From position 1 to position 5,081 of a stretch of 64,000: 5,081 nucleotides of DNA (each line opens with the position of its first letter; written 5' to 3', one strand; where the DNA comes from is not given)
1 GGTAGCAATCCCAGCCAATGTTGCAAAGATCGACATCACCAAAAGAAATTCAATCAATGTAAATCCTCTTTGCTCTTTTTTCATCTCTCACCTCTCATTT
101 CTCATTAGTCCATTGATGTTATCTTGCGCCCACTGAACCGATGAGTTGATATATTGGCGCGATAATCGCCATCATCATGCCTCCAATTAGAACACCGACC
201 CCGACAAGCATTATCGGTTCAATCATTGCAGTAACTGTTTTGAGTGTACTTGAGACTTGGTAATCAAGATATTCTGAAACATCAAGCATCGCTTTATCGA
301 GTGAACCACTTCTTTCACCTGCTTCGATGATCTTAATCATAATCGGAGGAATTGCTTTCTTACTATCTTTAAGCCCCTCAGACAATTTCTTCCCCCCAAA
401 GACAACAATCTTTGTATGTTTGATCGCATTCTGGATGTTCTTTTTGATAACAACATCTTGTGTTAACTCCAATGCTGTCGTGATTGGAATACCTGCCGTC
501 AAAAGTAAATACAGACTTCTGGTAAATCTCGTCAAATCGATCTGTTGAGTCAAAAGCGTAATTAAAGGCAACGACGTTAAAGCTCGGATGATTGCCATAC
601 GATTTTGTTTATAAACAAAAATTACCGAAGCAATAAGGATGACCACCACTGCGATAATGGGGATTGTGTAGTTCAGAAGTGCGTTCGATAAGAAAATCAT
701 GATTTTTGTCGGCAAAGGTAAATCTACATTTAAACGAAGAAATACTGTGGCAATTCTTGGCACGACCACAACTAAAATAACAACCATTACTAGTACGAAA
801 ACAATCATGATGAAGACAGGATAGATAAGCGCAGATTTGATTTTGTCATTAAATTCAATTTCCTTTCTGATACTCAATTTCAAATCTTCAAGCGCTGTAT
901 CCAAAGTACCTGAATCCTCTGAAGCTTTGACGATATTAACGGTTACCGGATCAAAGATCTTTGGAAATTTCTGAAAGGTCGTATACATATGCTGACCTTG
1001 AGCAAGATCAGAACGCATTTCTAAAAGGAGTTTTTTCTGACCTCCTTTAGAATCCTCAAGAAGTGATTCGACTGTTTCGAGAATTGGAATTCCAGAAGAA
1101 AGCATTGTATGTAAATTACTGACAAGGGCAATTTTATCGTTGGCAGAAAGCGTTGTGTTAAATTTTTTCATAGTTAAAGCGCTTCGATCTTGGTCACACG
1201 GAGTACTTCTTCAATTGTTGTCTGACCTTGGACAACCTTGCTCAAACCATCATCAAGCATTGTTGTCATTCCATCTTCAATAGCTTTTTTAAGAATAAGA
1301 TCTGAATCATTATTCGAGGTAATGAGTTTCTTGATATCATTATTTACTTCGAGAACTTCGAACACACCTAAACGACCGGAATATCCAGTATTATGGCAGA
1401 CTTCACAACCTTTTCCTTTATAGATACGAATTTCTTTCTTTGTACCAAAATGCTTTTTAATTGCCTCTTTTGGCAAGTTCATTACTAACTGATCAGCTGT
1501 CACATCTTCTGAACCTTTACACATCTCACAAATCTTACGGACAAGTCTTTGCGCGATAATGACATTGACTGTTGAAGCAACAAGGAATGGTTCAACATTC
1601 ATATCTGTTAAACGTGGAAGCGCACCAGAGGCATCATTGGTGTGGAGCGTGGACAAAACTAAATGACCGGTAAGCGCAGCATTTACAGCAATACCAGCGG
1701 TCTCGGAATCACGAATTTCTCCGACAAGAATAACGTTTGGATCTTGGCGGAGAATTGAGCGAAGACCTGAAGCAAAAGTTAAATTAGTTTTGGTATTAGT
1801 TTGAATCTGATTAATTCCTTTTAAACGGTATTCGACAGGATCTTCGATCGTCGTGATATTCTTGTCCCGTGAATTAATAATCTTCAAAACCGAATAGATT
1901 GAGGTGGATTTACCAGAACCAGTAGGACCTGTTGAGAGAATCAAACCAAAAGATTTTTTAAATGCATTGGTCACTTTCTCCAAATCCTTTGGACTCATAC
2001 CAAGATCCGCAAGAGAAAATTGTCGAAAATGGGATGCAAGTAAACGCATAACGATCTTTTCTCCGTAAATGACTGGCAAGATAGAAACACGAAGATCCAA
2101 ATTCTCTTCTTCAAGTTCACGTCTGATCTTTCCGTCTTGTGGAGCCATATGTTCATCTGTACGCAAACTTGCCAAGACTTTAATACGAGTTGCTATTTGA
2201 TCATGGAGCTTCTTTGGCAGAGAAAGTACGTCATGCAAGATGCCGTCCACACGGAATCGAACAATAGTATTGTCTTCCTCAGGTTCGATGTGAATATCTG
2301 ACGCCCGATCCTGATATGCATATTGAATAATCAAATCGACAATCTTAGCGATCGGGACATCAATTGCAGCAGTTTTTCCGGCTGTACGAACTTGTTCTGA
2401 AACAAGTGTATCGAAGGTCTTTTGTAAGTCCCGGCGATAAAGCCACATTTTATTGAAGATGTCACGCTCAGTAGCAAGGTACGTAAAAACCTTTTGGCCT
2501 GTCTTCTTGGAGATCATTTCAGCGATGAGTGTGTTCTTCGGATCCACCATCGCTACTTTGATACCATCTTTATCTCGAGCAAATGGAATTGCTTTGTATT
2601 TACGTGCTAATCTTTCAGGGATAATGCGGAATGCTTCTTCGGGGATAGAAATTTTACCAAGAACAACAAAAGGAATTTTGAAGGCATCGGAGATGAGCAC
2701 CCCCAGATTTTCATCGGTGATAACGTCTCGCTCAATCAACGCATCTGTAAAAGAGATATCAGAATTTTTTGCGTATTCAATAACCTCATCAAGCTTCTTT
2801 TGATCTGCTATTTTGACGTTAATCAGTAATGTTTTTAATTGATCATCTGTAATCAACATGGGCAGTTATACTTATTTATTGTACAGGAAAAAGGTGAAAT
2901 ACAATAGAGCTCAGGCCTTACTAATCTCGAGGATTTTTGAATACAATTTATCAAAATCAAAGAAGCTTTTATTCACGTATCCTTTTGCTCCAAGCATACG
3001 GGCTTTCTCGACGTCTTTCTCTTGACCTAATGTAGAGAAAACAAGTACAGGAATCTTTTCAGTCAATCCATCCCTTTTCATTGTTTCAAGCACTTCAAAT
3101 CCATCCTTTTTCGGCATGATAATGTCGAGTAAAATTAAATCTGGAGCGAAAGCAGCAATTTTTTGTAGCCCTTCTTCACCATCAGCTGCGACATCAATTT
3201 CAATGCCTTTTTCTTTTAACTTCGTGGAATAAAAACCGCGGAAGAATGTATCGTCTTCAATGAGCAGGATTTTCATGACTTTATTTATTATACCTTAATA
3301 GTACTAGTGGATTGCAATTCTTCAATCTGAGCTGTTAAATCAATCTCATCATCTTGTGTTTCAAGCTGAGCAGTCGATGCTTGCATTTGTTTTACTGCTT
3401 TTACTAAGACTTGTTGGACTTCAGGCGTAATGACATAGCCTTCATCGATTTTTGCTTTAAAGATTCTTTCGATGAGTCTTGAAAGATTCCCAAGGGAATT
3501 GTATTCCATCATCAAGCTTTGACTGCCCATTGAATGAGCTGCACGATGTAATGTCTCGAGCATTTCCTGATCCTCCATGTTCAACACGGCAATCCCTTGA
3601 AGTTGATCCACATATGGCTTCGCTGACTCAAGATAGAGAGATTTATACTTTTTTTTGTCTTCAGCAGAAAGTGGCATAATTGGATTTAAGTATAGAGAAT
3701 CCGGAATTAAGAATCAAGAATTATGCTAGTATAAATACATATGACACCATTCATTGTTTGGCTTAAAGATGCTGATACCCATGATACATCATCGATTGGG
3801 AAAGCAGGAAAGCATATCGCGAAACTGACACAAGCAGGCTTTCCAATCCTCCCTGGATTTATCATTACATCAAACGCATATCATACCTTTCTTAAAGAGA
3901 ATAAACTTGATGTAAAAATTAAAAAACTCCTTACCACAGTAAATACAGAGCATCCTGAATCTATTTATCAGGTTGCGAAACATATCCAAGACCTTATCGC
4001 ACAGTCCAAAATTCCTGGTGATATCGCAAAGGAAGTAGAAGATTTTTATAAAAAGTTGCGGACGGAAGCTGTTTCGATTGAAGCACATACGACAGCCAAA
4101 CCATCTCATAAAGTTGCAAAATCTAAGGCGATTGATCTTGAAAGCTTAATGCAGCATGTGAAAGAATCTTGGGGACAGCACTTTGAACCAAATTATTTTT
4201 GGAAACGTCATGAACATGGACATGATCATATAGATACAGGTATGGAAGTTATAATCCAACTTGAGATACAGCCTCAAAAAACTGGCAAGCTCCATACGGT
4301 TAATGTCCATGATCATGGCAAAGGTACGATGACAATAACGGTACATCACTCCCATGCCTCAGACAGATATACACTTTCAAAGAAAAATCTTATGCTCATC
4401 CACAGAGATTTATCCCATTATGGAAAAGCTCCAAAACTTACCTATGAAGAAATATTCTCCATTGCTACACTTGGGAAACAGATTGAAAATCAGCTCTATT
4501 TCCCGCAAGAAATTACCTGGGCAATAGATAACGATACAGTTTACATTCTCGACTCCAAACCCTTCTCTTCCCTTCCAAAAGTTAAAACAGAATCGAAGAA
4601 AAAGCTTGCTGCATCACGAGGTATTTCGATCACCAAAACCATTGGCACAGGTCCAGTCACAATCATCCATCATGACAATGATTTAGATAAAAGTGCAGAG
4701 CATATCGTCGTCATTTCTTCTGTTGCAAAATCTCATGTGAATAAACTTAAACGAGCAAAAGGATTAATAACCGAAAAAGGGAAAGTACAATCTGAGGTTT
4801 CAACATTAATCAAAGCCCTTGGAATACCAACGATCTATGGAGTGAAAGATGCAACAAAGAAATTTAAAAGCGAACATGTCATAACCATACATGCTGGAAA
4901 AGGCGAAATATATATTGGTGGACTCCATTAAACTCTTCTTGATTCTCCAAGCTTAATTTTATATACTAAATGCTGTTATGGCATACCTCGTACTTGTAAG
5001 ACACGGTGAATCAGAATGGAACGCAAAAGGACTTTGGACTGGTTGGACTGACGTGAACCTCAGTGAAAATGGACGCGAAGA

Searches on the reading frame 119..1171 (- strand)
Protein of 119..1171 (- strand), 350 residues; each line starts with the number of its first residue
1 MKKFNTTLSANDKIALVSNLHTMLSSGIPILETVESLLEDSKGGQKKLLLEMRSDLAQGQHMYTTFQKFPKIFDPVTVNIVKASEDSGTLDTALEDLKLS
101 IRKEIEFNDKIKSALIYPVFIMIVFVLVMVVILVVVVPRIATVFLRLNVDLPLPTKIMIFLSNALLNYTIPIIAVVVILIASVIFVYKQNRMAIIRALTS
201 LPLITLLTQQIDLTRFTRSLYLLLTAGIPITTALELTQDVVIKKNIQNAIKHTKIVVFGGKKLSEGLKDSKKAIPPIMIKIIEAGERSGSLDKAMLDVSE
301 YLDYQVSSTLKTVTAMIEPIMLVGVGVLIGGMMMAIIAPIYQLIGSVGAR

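Call 34: search_protein_families(library=pfam, proteins=[window:119-1171:-], max_evalue=0.00001)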
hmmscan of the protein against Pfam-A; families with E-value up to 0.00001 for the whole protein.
window:119-1171:- (350 aa): 1 family
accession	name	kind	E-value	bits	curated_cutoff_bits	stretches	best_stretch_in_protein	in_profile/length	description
PF00482.28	T2SSF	-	1.3e-46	158.1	25.2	2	18-138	3-125/125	Type II secretion system (T2SS), protein F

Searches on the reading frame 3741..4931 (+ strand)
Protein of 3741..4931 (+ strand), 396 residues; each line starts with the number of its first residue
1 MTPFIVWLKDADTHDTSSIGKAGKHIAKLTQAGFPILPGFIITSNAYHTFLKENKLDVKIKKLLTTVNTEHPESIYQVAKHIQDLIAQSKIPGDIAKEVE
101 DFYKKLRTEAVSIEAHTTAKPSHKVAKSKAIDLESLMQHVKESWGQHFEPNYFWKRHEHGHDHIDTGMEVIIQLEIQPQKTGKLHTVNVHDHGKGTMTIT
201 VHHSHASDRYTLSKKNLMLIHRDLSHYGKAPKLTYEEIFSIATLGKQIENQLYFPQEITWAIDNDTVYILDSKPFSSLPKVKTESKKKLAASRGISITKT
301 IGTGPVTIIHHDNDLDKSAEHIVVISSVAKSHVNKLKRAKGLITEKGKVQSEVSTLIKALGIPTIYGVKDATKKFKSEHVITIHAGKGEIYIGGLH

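Call 34: search_protein_families(library=pfam, proteins=[window:3741-4931:+], max_evalue=0.00001)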
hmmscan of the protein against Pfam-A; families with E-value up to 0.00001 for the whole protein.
window:3741-4931:+ (396 aa): 2 families
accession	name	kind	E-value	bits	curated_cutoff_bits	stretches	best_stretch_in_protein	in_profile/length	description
PF01326.24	PPDK_N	-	6.8e-28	98.3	27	1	22-110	7-96/328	Pyruvate phosphate dikinase, AMP/ATP-binding domain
PF00391.29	PEP-utilizers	-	5.3e-12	45.6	23.1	1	320-388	4-72/72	PEP-utilising enzyme, mobile domain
